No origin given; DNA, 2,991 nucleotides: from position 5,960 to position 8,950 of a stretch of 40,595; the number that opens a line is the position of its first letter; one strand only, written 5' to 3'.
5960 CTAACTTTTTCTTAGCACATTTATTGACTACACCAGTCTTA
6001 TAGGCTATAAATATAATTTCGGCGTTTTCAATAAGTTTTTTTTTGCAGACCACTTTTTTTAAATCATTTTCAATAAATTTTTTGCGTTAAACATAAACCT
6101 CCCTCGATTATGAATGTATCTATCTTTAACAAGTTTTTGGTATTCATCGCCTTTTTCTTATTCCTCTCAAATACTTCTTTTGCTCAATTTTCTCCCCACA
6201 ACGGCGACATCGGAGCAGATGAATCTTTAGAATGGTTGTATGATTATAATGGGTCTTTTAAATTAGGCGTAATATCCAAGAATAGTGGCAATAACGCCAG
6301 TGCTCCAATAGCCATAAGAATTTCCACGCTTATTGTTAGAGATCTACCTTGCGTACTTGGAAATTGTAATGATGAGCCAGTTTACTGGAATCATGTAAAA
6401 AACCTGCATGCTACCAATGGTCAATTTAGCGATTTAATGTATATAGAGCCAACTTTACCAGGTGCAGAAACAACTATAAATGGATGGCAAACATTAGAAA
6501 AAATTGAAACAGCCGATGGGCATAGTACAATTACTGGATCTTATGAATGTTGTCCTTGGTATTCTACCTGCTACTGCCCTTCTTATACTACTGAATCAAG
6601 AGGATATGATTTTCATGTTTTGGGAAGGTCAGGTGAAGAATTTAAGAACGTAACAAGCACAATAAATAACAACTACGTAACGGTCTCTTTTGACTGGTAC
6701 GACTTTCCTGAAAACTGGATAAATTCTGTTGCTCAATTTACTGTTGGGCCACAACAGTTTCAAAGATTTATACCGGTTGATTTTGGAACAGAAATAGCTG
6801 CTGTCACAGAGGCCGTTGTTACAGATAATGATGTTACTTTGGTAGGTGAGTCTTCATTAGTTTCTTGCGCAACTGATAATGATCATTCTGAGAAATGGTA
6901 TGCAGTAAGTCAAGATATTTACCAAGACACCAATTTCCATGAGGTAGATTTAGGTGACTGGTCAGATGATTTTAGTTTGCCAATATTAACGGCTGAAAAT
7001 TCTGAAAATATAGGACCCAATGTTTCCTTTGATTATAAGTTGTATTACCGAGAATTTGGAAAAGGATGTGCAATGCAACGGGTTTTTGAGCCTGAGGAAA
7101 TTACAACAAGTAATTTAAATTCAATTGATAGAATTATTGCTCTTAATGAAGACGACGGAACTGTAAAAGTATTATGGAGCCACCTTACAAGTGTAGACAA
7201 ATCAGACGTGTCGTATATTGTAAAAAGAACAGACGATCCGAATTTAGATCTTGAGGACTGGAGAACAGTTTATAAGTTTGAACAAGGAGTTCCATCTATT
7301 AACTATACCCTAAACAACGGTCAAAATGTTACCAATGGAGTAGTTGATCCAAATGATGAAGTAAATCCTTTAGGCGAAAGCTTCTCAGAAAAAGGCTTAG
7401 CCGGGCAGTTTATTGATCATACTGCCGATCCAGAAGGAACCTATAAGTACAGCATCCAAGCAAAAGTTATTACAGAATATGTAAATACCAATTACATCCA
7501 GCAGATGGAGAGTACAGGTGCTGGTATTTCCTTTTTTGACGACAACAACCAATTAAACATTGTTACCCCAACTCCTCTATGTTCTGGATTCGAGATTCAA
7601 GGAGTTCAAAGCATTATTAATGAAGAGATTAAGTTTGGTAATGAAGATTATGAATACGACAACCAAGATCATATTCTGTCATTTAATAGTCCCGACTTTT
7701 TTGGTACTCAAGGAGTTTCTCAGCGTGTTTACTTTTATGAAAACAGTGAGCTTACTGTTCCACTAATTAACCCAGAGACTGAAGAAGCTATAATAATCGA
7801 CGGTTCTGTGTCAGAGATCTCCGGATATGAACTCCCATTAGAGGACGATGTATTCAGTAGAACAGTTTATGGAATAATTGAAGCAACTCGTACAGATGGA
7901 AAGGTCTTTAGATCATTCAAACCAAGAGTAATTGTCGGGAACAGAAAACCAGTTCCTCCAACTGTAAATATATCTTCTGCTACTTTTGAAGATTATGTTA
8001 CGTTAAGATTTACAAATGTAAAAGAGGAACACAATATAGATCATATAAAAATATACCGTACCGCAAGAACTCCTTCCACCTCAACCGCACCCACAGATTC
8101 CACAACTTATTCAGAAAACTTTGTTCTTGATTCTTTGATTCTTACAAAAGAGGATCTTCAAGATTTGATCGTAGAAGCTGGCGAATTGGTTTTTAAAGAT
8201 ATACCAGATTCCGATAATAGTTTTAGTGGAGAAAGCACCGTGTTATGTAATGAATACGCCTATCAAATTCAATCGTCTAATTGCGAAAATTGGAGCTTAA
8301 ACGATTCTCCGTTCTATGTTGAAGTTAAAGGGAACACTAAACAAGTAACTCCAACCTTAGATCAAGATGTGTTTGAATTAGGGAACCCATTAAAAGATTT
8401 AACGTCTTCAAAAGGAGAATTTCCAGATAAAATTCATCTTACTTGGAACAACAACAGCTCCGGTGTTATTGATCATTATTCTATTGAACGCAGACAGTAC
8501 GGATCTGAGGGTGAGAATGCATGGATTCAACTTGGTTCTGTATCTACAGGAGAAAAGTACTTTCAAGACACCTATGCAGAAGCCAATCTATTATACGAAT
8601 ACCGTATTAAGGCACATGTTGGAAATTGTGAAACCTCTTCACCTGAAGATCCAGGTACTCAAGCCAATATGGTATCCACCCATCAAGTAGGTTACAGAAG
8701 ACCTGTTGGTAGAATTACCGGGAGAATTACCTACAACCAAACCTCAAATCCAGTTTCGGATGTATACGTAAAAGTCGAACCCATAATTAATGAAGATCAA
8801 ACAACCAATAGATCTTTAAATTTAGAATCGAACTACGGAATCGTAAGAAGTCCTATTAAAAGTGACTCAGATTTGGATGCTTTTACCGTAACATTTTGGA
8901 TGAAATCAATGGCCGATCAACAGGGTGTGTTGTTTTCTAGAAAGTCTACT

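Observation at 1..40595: Eight-gene locus of secreted proteins built by shuffling a few unassigned modules: candidate T9SS-linked surface scaffold or adhesion system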

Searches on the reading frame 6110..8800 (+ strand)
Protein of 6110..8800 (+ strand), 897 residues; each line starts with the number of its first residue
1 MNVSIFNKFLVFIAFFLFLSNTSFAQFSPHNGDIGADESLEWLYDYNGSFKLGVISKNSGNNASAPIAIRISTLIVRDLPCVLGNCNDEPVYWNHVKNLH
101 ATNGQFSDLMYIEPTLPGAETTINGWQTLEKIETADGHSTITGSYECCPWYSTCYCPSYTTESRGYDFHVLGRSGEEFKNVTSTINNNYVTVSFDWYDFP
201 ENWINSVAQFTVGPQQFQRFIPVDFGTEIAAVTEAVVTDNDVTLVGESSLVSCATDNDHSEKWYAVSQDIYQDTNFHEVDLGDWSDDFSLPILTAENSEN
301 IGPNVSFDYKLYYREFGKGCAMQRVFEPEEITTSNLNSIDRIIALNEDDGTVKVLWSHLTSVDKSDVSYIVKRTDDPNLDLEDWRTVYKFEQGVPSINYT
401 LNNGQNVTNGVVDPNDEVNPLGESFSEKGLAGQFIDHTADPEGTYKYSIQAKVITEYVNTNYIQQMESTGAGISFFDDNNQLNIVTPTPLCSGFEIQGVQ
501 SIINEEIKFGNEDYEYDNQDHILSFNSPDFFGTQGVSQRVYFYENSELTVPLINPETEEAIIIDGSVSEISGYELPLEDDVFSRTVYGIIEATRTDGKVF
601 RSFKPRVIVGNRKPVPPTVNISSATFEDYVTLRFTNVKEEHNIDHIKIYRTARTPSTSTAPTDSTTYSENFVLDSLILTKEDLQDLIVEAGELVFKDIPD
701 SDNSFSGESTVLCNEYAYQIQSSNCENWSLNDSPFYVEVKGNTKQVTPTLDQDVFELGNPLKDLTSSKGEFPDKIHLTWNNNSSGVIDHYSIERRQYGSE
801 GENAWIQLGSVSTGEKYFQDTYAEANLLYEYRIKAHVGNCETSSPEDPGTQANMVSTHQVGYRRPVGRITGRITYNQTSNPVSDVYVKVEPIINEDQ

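Call 66: search_protein_families(library=pfam, proteins=[window:6110-8800:+], max_evalue=1)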
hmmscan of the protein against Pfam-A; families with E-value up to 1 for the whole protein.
window:6110-8800:+ (897 aa): 0 families
